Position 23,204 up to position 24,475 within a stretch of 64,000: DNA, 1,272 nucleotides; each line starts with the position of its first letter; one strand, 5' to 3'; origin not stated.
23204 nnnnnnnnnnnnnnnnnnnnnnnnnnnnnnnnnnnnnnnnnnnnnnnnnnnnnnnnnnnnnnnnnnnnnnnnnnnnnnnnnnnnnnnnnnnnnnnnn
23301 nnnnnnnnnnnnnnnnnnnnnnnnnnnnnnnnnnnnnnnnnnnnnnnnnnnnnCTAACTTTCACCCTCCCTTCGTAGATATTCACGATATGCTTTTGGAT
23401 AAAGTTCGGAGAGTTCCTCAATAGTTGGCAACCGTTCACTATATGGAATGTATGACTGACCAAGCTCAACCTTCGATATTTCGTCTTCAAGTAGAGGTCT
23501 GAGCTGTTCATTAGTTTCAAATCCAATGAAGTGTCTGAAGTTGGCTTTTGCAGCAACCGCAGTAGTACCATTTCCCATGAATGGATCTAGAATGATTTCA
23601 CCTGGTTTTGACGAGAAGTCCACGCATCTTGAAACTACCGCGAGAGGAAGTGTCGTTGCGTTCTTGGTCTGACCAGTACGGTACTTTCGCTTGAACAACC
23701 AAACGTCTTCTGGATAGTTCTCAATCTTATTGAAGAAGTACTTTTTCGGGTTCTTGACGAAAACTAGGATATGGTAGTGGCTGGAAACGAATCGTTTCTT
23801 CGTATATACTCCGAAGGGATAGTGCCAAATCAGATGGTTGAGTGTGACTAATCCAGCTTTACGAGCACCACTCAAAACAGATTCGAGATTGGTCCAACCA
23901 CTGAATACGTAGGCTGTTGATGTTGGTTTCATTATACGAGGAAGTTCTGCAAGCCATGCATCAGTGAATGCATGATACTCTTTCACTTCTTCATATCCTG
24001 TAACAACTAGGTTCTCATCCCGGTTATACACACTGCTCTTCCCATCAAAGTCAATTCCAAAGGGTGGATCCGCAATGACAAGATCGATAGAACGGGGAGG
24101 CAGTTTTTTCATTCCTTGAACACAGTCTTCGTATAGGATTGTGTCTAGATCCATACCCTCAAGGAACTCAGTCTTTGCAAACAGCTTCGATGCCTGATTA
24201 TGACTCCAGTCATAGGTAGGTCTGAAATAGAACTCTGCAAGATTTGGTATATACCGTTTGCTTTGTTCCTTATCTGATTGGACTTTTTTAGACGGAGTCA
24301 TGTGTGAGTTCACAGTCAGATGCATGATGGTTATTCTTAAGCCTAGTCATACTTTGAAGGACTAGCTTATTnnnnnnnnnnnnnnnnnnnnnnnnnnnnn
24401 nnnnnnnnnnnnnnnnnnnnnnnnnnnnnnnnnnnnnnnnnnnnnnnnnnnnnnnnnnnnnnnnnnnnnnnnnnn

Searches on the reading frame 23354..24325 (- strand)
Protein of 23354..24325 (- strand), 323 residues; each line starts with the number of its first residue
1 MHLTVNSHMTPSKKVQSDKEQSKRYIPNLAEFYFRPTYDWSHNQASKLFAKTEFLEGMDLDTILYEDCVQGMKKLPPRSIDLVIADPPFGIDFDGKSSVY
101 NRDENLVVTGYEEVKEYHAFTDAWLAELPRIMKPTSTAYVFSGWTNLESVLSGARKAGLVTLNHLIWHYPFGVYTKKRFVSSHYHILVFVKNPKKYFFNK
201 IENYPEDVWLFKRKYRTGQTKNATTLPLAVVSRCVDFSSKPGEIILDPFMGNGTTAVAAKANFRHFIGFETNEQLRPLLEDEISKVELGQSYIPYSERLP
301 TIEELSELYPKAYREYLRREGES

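Call 3: search_protein_families(library=pfam, proteins=[window:23354-24325:-], max_evalue=0.01)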
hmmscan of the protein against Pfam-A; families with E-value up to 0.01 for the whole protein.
window:23354-24325:- (323 aa): 2 families
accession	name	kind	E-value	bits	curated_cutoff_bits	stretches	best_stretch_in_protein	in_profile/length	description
PF01555.25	N6_N4_Mtase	-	1.9e-36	126.6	26.7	1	80-275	1-215/221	DNA methylase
PF01170.24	UPF0020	-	7.2e-06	26.3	22.3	0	239-267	26-54/197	RMKL-like, methyltransferase domain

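Call 4: search_protein_families(library=padloc, proteins=[window:23354-24325:-], max_evalue=0.01)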
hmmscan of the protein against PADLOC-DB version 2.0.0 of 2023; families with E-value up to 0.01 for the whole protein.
window:23354-24325:- (323 aa): 60 families (the best 25 are shown)
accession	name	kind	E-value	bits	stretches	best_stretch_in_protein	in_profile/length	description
PDLC03296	MTase_II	-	7.7e-50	168.1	1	64-283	12-250/336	Type II methyltransferase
PDLC03371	MTase_II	-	2.2e-46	156.5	1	58-282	8-251/260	Type II methyltransferase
PDLC03299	MTase_II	-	1.4e-37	127.8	2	61-200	15-145/296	Type II methyltransferase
PDLC03216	MTase_II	-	3.7e-35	119.6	1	57-287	8-259/364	Type II methyltransferase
PDLC03738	oMTase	-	1.4e-32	110.9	1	58-287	18-269/376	orphan methyltransferase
PDLC03320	MTase_II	-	1.3e-31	107.9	2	204-286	193-277/289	Type II methyltransferase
PDLC03300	MTase_II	-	1.1e-23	81.8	2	105-200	73-171/302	Type II methyltransferase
PDLC03353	MTase_II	-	3.8e-23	80.3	1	61-284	10-251/260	Type II methyltransferase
PDLC03387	MTase_II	-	1.4e-22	78.2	2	158-284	139-276/289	Type II methyltransferase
PDLC03238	MTase_II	-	8.8e-22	75.7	2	58-200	121-253/428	Type II methyltransferase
PDLC03265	MTase_II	-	3.3e-21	74.1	2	60-171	23-126/333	Type II methyltransferase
PDLC03339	MTase_II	-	5.1e-21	72.9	2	213-274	204-262/399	Type II methyltransferase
PDLC03308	MTase_II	-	2.7e-20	70.8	1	61-273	169-384/419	Type II methyltransferase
PDLC03302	MTase_II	-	5e-20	69.8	1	63-276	7-253/626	Type II methyltransferase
PDLC03228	MTase_II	-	5.3e-20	70.2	1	63-275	4-197/227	Type II methyltransferase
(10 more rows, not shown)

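Call 7: search_protein_families(library=ncbifam, proteins=[window:23354-24325:-], max_evalue=0.1)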
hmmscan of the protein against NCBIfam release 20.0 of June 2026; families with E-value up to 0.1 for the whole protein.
window:23354-24325:- (323 aa): 4 families
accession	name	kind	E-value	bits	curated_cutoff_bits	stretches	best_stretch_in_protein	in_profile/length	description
NF050803.1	DnaMtaseCcrMCaul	equivalog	2e-32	112.5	830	1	60-287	3-251/350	adenine-specific DNA-methyltransferase CcrM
NF008572.0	PRK11524.1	equivalog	4.2e-28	98.3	292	2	59-200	13-144/294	adenine-specific DNA-methyltransferase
NF010253.0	PRK13699.1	subfamily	3.1e-18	66.3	244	1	64-275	5-197/226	DNA methyltransferase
NF040721.1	Trm14_Arch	equivalog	0.0053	15.9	280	0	207-259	158-209/370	tRNA (guanine(6)-N2)-methyltransferase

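Call 20: find_homologous_proteins(query=window:23354-24325:-)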
Query window:23354-24325:- (323 aa): 1681 proteins with E <= 0.001 among 3086 candidates; the best 120 are listed.
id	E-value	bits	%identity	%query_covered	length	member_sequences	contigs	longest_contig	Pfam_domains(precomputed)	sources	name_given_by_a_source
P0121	3.1e-195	666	87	100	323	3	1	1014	PF01555.25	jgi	jgi:site-specific DNA-methyltransferase (adenine-specific)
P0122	1.6e-192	657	86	100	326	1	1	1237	PF01555.25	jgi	-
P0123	4.4e-187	639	85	99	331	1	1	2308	PF01555.25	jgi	jgi:site-specific DNA-methyltransferase (adenine-specific)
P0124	1.0e-183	628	85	97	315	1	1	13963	PF01555.25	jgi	jgi:site-specific DNA-methyltransferase (adenine-specific)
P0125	5.9e-182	622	85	97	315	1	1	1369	PF01555.25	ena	-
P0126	6.3e-182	622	82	99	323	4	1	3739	PF01555.25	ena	-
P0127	4.0e-180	616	82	98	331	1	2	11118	PF01555.25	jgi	jgi:site-specific DNA-methyltransferase (adenine-specific)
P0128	8.2e-178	608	82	97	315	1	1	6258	PF01170.25,PF01555.25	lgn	-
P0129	4.2e-177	606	81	97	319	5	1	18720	PF01555.25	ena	-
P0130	5.3e-176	602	80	98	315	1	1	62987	PF01555.25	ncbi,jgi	ncbi:MAG: DNA-methyltransferase [Candidatus Thorarchaeota archaeon]|jgi:site-specific DNA-methyltran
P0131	9.3e-176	602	80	97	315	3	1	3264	PF01555.25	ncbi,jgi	ncbi:MAG: DNA-methyltransferase [Candidatus Thorarchaeota archaeon]|jgi:site-specific DNA-methyltran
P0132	2.2e-170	584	80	97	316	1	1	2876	PF01170.25,PF01555.25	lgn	-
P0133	5.2e-166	570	77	98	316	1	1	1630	PF01170.25,PF01555.25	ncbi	-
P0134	4.0e-165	567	76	98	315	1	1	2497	PF01555.25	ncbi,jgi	ncbi:MAG: DNA-methyltransferase [Candidatus Thorarchaeota archaeon]|jgi:site-specific DNA-methyltran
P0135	6.1e-162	556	77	96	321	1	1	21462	PF01555.25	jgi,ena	-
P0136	7.1e-162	556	76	95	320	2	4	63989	PF01555.25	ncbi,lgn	ncbi:MAG: DNA-methyltransferase [Candidatus Thorarchaeota archaeon]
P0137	4.1e-161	554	74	97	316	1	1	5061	PF01170.25,PF01555.25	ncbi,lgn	ncbi:MAG: DNA-methyltransferase [Candidatus Thorarchaeota archaeon]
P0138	4.1e-160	550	75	96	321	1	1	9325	PF01555.25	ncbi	-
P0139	1.3e-159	549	75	97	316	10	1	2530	PF01170.25,PF01555.25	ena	-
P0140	1.8e-159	548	72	100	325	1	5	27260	PF01555.25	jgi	jgi:site-specific DNA-methyltransferase (adenine-specific)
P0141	4.3e-159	547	75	95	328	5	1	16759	PF01555.25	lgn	-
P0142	6.9e-159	546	75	95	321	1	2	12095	PF01555.25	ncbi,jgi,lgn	-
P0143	1.3e-158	545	75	95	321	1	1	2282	PF01555.25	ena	-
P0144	2.4e-158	544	75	96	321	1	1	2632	PF01170.25,PF01555.25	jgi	jgi:site-specific DNA-methyltransferase (adenine-specific)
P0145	2.5e-158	544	74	96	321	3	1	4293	PF01555.25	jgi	-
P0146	7.2e-158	543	73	96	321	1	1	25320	PF01555.25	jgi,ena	-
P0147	1.2e-157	542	72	98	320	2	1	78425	PF01170.25,PF01555.25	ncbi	ncbi:MAG: DNA-methyltransferase [Candidatus Thorarchaeota archaeon]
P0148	1.3e-157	542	74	97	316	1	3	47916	PF01170.25,PF01555.25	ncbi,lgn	-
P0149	1.9e-157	541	74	96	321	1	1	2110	PF01170.25,PF01555.25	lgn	-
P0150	2.2e-157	541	74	97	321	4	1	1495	PF01555.25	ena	-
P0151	1.1e-156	539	72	99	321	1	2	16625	PF01170.25,PF01555.25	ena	-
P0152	1.1e-156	539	74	96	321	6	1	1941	PF01555.25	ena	-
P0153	1.9e-156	538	73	99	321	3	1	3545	PF01555.25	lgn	-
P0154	6.3e-156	536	71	99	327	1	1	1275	PF01555.25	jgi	jgi:site-specific DNA-methyltransferase (adenine-specific)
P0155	7.7e-156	536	72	98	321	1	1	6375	PF01555.25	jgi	jgi:site-specific DNA-methyltransferase (adenine-specific)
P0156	8.6e-156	536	74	93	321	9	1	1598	PF01170.25,PF01555.25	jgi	-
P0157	8.7e-156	536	75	95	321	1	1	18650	PF01170.25,PF01555.25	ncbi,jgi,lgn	-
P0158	1.1e-155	536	71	98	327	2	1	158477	PF01170.25,PF01555.25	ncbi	ncbi:MAG: DNA methyltransferase [Candidatus Thorarchaeota archaeon]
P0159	1.8e-155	535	72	98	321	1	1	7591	PF01555.25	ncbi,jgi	ncbi:MAG: DNA-methyltransferase [Candidatus Thorarchaeota archaeon]|jgi:site-specific DNA-methyltran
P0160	3.7e-155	534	73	96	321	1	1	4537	PF01170.25,PF01555.25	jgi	-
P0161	3.7e-155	534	71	99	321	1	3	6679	PF01170.25,PF01555.25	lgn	-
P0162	4.0e-155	534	74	94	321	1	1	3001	PF01555.25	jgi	jgi:site-specific DNA-methyltransferase (adenine-specific)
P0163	1.0e-154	532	72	99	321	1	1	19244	PF01170.25,PF01555.25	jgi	jgi:site-specific DNA-methyltransferase (adenine-specific)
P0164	2.1e-154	531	73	93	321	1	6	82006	PF01170.25,PF01555.25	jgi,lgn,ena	jgi:site-specific DNA-methyltransferase (adenine-specific)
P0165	2.2e-154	531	72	99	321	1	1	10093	PF01170.25,PF01555.25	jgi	jgi:site-specific DNA-methyltransferase (adenine-specific)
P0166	2.3e-154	531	74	94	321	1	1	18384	PF01170.25,PF01555.25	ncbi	-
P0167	2.5e-154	531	74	94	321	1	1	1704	PF01555.25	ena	-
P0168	3.2e-154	531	71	96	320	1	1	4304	PF01555.25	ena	-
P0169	4.0e-154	531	71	98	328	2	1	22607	PF01170.25,PF01555.25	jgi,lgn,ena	-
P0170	4.2e-154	530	74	93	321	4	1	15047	PF01170.25,PF01555.25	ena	-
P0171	1.2e-153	529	71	99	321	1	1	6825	PF01555.25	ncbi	-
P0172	1.2e-153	529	72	94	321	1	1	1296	PF01555.25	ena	-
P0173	2.2e-153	528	70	98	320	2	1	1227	PF01555.25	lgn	-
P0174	2.9e-153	528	72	96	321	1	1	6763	PF01555.25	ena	-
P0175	3.9e-153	527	71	97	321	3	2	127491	PF01555.25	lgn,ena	-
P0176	5.6e-153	527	72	95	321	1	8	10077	PF01170.25,PF01555.25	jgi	jgi:site-specific DNA-methyltransferase (adenine-specific)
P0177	6.0e-153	527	72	96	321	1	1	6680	PF01555.25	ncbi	-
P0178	7.9e-153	526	70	99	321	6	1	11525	PF01555.25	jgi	jgi:site-specific DNA-methyltransferase (adenine-specific)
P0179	8.9e-153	526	73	96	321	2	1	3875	PF01555.25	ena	-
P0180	1.0e-152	526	72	95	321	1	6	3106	PF01555.25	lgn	-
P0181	1.2e-152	526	70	99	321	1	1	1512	PF01555.25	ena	-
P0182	1.2e-152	526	69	100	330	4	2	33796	PF01555.25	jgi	jgi:site-specific DNA-methyltransferase (adenine-specific)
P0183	2.0e-152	525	70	98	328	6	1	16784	PF01170.25,PF01555.25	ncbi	-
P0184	2.9e-152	524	72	94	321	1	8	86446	PF01555.25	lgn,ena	-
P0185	1.2e-151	522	69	99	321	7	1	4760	PF01555.25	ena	-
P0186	2.9e-151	521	68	100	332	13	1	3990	PF01555.25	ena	-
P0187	3.6e-151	521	69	98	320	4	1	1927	PF01555.25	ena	-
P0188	4.1e-151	521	71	96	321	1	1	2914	PF01555.25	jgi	jgi:site-specific DNA-methyltransferase (adenine-specific)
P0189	3.9e-150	517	67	97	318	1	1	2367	PF01555.25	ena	-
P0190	7.4e-150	517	71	96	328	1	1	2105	PF01555.25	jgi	jgi:site-specific DNA-methyltransferase (adenine-specific)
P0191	9.6e-150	516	70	96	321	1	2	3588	PF01555.25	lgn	-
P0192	5.5e-149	514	70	96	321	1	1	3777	PF01555.25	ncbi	ncbi:MAG: DNA methyltransferase [Candidatus Thorarchaeota archaeon]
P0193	1.4e-147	509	68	96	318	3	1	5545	PF01555.25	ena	-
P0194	1.4e-146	506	67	96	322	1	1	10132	PF01555.25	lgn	-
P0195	1.1e-145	503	69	94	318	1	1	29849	PF01555.25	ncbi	-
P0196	3.8e-145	501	66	95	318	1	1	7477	PF01555.25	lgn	-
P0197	5.4e-145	501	66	94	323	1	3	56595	PF01555.25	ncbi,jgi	ncbi:MAG: DNA-methyltransferase [Candidatus Thorarchaeota archaeon]|jgi:site-specific DNA-methyltran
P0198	6.0e-145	500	67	96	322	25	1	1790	PF01555.25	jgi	jgi:site-specific DNA-methyltransferase (adenine-specific)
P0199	1.2e-144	499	68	97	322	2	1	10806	PF01555.25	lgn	-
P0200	2.4e-144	498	66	96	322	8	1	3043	PF01555.25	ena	-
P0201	7.6e-144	497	65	98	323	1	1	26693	PF01555.25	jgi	jgi:site-specific DNA-methyltransferase (adenine-specific)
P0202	1.2e-143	496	65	99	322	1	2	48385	PF01555.25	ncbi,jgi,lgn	-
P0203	3.3e-143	495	65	97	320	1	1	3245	PF01555.25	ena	-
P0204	4.2e-143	494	67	96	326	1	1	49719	PF01555.25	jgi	jgi:site-specific DNA-methyltransferase (adenine-specific)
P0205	5.8e-143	494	66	94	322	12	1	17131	PF01555.25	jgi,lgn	-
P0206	7.6e-143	493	64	98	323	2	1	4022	PF01555.25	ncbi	ncbi:MAG: DNA-methyltransferase [Promethearchaeota archaeon]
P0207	9.7e-143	493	67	94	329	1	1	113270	PF01555.25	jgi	jgi:site-specific DNA-methyltransferase (adenine-specific)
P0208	1.1e-142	493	64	98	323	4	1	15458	PF01555.25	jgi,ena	jgi:site-specific DNA-methyltransferase (adenine-specific)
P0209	1.3e-142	493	65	96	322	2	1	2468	PF01555.25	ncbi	-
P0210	1.4e-142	493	67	96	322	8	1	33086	PF01555.25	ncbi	ncbi:MAG: DNA-methyltransferase [Candidatus Odinarchaeota archaeon]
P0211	1.6e-142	492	64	98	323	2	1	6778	PF01555.25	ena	-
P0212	2.0e-142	492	66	93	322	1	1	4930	PF01555.25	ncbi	-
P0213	5.6e-142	491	64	94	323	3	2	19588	PF01555.25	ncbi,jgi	ncbi:MAG: DNA methyltransferase [Candidatus Thorarchaeota archaeon]|jgi:site-specific DNA-methyltran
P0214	7.3e-142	490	65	96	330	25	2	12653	PF01555.25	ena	-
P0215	8.0e-142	490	65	94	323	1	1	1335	PF01555.25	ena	-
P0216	2.3e-141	489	64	96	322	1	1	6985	PF01555.25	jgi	jgi:site-specific DNA-methyltransferase (adenine-specific)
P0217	2.7e-141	488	64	98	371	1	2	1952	PF01555.25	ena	-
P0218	2.8e-141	488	64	96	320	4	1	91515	PF01555.25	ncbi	ncbi:MAG: DNA-methyltransferase [Candidatus Thorarchaeota archaeon]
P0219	3.5e-141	488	65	94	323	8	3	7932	PF01555.25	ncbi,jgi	ncbi:MAG: DNA methyltransferase [Candidatus Thorarchaeota archaeon]|jgi:site-specific DNA-methyltran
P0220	4.3e-141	488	65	96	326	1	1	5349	PF01555.25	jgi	jgi:site-specific DNA-methyltransferase (adenine-specific)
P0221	5.4e-141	487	63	98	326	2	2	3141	PF01555.25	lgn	-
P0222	7.7e-141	487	66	94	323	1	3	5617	PF01555.25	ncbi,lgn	-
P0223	8.1e-141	487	63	96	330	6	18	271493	PF01555.25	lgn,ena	-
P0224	1.4e-140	486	65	97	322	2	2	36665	PF01555.25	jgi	jgi:site-specific DNA-methyltransferase (adenine-specific)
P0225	2.4e-140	485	65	97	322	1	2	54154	PF01555.25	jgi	jgi:site-specific DNA-methyltransferase (adenine-specific)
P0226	2.7e-140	485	65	97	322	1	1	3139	PF01555.25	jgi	jgi:site-specific DNA-methyltransferase (adenine-specific)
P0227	2.9e-140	485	63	98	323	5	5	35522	PF01555.25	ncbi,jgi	ncbi:MAG: DNA-methyltransferase [Candidatus Thorarchaeota archaeon]|jgi:site-specific DNA-methyltran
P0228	4.4e-140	484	65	95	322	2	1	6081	PF01555.25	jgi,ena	-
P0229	6.8e-140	484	64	96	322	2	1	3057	PF01555.25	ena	-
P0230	1.1e-139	483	65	96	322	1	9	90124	PF01555.25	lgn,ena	-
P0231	1.4e-139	483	66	95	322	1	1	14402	PF01555.25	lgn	-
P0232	1.5e-139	483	65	93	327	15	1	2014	PF01555.25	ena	-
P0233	1.7e-139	482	65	96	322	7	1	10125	PF01555.25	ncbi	-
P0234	1.8e-139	482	65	94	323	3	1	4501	PF01555.25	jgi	jgi:site-specific DNA-methyltransferase (adenine-specific)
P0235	2.4e-139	482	63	98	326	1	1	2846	PF01555.25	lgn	-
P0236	4.0e-139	481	64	92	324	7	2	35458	PF01555.25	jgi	-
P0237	4.6e-139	481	64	94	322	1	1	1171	PF01555.25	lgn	-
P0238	4.7e-139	481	65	93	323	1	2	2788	PF01555.25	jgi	jgi:site-specific DNA-methyltransferase (adenine-specific)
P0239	4.8e-139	481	64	96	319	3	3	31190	PF01555.25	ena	-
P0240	6.3e-139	481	63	98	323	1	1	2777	PF01555.25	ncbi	ncbi:MAG: DNA-methyltransferase [Candidatus Thorarchaeota archaeon]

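Call 67: search_solved_structures(query=window:23354-24325:-, max_evalue=0.001, show_alignments=1)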
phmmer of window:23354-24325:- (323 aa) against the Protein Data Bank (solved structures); distinct sequences matched with E-value up to 0.001: 11.
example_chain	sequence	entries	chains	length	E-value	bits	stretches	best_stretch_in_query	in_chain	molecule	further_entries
6pbd_A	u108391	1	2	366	1.2e-24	90.2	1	61-276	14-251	Modification methylase CcrMI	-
9c3u_A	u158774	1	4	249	2e-24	89.5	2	204-281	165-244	Methyltransferase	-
8urk_A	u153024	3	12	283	2.7e-24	89.1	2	204-282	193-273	Methyltransferase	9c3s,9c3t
1eg2_A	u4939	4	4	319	4.7e-17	65.3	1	67-200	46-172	MODIFICATION METHYLASE RSRI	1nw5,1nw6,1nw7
1nw8_A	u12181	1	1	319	9.4e-17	64.3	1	67-200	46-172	MODIFICATION METHYLASE RSRI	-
5hfj_A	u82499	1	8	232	1e-15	60.8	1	79-274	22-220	Adenine specific DNA methyltransferase (DpnA)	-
5hek_A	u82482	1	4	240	1.1e-15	60.7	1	79-274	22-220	Adenine specific DNA methyltransferase (DpnA)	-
1g60_A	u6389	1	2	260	4.4e-15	58.8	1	189-274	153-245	Adenine-specific Methyltransferase MboIIA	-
8s9n_A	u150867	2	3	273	2.2e-09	40.1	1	219-281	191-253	DNA cytosine-N4 methyltransferase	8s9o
8s9m_A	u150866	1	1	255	2.4e-09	40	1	219-281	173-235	DNA cytosine-N4 methyltransferase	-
2zie_A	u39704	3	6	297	5.1e-05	25.7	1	223-281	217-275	Putative modification methylase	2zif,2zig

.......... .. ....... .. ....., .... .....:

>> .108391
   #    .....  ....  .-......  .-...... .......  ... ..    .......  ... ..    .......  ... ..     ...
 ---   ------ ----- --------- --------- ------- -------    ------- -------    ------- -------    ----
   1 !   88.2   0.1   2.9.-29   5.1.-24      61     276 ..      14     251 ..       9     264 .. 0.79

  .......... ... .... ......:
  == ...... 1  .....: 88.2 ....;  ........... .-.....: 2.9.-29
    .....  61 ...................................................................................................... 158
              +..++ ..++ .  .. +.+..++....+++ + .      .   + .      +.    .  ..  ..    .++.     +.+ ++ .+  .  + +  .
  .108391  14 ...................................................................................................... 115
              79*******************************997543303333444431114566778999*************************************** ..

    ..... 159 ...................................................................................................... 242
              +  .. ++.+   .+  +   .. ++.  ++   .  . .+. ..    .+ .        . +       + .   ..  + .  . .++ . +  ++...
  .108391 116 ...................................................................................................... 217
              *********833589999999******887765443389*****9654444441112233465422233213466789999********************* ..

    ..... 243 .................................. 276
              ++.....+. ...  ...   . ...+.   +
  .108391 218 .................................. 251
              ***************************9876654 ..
